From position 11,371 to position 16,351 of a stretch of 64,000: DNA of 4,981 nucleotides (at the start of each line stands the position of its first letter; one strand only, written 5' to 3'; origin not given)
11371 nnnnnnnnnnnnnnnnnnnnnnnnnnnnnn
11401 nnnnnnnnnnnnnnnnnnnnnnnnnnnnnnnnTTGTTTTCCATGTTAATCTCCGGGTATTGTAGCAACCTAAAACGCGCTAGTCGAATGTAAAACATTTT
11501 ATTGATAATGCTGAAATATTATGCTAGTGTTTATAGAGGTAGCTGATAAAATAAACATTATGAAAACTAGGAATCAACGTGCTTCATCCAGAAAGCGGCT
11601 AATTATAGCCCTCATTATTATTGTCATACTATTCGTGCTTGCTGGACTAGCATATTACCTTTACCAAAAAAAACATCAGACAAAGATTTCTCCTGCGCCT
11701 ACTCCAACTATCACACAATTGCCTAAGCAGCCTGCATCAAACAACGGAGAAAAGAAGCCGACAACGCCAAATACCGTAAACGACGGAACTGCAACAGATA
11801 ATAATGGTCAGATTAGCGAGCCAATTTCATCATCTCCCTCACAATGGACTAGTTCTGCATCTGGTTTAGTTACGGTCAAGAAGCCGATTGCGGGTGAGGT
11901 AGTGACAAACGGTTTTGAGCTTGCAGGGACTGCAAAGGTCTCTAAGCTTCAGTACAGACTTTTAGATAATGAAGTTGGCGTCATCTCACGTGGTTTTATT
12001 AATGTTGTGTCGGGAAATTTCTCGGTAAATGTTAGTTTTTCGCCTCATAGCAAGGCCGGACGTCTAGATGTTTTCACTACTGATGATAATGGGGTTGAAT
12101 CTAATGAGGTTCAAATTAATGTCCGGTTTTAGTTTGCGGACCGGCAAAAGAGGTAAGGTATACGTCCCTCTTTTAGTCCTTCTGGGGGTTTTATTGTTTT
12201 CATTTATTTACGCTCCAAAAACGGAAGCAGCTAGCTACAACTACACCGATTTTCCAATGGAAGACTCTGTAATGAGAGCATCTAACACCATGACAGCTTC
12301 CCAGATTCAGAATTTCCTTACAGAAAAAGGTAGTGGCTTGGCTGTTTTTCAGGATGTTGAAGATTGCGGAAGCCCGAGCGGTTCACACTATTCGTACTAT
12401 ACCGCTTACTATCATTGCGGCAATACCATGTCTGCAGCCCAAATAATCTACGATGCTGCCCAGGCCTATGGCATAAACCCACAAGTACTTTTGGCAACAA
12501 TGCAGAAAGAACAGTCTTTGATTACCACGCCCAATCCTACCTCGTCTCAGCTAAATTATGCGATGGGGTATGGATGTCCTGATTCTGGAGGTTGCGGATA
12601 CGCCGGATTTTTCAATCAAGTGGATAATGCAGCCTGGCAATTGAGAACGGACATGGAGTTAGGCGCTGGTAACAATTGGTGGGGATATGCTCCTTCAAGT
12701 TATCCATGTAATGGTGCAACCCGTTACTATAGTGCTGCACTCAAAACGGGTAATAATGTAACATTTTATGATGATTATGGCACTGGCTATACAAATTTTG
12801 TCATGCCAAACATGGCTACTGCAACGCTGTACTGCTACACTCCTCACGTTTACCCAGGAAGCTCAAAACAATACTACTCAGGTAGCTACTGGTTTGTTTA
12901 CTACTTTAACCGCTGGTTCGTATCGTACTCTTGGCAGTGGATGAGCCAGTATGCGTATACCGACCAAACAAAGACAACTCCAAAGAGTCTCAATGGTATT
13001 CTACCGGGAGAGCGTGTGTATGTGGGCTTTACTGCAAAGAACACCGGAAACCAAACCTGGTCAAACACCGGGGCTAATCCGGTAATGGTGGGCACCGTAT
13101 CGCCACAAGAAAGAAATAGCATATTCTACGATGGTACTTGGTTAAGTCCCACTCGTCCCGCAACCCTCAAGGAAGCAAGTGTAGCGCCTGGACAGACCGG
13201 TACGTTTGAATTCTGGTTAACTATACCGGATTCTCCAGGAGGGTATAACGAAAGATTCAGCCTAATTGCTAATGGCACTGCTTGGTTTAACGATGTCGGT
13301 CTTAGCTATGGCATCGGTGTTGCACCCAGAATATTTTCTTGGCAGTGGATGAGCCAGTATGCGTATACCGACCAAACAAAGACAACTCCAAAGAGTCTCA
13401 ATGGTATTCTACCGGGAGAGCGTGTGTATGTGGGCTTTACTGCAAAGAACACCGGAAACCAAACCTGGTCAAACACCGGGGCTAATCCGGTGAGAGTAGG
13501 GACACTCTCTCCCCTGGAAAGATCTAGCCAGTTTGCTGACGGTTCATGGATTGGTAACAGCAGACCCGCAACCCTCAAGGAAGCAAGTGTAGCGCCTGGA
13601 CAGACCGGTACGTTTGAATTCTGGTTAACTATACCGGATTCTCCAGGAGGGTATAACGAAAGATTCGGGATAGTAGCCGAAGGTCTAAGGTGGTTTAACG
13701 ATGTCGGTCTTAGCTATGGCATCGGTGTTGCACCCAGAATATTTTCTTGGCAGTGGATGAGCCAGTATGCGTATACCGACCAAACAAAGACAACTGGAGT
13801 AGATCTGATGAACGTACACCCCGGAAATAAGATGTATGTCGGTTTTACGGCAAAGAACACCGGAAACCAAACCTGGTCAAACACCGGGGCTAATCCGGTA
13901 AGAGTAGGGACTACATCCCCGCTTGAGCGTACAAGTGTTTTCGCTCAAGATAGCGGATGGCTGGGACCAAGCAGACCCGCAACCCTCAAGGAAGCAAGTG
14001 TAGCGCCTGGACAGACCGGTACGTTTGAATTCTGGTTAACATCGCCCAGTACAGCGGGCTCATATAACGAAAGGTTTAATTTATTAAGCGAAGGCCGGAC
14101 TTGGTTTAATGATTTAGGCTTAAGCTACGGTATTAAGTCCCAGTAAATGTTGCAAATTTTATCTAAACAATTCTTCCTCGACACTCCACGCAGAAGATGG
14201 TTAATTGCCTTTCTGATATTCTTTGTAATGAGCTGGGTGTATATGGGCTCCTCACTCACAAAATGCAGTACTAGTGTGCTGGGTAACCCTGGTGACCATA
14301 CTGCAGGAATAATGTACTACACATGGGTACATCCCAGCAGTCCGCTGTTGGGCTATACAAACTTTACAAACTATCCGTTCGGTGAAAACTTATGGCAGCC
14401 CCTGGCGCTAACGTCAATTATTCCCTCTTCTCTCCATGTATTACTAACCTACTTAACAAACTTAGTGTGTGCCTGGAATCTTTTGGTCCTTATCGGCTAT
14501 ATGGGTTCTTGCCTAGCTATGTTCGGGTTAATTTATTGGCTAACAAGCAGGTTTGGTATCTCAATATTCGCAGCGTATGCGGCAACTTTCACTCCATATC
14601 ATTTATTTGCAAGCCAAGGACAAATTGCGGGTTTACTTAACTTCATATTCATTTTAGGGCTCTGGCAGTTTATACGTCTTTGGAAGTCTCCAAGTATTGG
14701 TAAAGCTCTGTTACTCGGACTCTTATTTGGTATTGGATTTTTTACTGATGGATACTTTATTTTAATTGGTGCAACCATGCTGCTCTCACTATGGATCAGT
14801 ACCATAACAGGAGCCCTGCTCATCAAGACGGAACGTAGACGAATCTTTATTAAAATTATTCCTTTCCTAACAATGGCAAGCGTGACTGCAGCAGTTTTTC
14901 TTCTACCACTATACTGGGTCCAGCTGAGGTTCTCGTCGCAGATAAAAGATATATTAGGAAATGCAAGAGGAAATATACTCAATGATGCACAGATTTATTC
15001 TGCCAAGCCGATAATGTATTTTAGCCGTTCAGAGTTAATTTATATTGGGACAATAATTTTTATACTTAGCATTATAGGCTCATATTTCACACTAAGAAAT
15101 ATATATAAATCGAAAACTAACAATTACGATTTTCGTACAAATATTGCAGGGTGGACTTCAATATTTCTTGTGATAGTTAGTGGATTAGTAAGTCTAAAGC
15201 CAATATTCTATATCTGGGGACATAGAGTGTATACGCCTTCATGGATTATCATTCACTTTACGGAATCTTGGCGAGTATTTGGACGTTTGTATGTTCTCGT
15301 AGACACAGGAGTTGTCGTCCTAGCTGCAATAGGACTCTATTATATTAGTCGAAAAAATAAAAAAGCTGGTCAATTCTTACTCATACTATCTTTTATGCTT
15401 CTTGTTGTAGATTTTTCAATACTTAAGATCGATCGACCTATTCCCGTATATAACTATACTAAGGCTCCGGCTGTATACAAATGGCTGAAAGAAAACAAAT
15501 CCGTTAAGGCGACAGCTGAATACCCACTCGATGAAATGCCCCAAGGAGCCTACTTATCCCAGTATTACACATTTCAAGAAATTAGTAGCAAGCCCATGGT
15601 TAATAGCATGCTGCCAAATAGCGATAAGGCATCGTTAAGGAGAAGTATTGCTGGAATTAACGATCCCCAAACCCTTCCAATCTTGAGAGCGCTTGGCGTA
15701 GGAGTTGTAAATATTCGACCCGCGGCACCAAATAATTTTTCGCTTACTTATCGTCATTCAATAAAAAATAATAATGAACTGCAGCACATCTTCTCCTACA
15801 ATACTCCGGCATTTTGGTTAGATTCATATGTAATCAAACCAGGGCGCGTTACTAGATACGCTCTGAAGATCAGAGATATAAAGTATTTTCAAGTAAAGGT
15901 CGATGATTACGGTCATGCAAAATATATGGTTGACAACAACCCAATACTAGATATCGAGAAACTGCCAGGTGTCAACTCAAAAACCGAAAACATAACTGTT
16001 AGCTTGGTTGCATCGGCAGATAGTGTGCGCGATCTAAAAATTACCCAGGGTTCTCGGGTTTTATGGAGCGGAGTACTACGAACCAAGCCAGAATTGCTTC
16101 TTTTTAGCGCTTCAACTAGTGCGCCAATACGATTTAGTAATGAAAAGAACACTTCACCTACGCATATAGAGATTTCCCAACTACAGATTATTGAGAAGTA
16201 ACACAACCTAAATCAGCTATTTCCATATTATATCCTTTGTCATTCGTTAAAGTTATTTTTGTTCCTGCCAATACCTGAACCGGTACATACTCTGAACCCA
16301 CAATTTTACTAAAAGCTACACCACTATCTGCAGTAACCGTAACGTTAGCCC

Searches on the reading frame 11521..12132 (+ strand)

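Call 12: search_protein_families(library=ncbifam, proteins=[window:11521-12132:+], max_evalue=0.00001)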
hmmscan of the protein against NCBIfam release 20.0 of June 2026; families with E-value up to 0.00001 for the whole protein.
window:11521-12132:+ (203 aa): 0 families

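Call 43: search_protein_families(library=pfam, proteins=[window:11521-12132:+], max_evalue=0.01)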
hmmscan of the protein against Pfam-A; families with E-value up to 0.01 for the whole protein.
window:11521-12132:+ (203 aa): 2 families
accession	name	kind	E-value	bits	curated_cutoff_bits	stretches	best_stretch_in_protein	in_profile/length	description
PF10648.15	Gmad2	-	8.1e-06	26.5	25.7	1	117-190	2-83/86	Immunoglobulin-like domain of bacterial spore germination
PF17936.7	Big_6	-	0.0053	17.4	27.6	1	127-201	10-81/83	Bacterial Ig domain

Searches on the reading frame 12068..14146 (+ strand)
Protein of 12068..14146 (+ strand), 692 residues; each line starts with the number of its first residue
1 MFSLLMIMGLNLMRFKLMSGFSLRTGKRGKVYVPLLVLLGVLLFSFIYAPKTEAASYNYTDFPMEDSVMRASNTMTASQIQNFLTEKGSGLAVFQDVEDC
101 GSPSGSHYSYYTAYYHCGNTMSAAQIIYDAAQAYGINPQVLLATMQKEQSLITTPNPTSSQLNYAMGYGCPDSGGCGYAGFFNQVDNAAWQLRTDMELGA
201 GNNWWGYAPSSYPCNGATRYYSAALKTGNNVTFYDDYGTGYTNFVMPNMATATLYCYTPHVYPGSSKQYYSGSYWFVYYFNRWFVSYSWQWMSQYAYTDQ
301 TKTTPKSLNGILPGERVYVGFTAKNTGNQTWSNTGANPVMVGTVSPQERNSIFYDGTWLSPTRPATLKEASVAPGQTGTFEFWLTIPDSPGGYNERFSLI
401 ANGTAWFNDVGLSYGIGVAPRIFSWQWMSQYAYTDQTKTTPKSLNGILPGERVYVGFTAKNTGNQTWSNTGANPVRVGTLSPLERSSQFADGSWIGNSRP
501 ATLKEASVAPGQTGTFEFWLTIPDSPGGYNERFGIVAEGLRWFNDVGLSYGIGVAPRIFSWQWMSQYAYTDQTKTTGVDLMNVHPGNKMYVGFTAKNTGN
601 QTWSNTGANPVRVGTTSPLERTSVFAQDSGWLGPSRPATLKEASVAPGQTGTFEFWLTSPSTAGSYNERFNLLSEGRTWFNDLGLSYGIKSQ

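Call 12: search_protein_families(library=ncbifam, proteins=[window:12068-14146:+], max_evalue=0.00001)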
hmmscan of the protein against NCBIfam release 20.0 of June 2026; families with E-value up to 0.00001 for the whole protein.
window:12068-14146:+ (692 aa): 0 families

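Call 43: search_protein_families(library=pfam, proteins=[window:12068-14146:+], max_evalue=0.01)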
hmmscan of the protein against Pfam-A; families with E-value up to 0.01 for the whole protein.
window:12068-14146:+ (692 aa): 2 families
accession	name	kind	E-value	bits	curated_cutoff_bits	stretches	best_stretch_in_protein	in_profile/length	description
PF16158.11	N_BRCA1_IG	-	1.2e-20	74.5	28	3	579-677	4-95/108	Ig-like domain from next to BRCA1 gene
PF07610.17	DUF1573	-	0.00042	20.7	26.1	0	574-603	4-33/98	Protein of unknown function (DUF1573)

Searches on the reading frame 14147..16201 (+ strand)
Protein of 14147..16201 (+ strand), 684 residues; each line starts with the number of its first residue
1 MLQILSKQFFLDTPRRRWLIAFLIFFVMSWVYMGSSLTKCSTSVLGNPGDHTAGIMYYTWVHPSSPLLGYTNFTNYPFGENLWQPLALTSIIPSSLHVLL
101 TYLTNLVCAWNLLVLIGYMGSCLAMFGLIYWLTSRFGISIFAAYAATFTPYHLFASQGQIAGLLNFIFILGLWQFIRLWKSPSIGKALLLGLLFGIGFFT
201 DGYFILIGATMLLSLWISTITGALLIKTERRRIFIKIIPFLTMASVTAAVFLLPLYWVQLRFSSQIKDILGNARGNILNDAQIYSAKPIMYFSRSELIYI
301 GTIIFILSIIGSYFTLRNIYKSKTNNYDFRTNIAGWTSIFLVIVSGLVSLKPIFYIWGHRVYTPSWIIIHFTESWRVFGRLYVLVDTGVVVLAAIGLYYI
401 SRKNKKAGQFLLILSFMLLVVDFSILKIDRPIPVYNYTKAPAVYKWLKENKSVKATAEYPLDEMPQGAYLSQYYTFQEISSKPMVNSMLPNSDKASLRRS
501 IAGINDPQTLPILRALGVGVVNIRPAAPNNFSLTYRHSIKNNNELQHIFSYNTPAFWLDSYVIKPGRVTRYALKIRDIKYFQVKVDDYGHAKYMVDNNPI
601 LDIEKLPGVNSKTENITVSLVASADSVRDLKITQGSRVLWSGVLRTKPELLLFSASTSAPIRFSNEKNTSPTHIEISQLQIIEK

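Call 12: search_protein_families(library=ncbifam, proteins=[window:14147-16201:+], max_evalue=0.00001)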
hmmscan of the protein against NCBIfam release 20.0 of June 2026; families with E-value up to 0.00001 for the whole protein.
window:14147-16201:+ (684 aa): 0 families

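Call 43: search_protein_families(library=pfam, proteins=[window:14147-16201:+], max_evalue=0.01)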
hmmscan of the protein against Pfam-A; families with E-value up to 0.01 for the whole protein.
window:14147-16201:+ (684 aa): 0 families
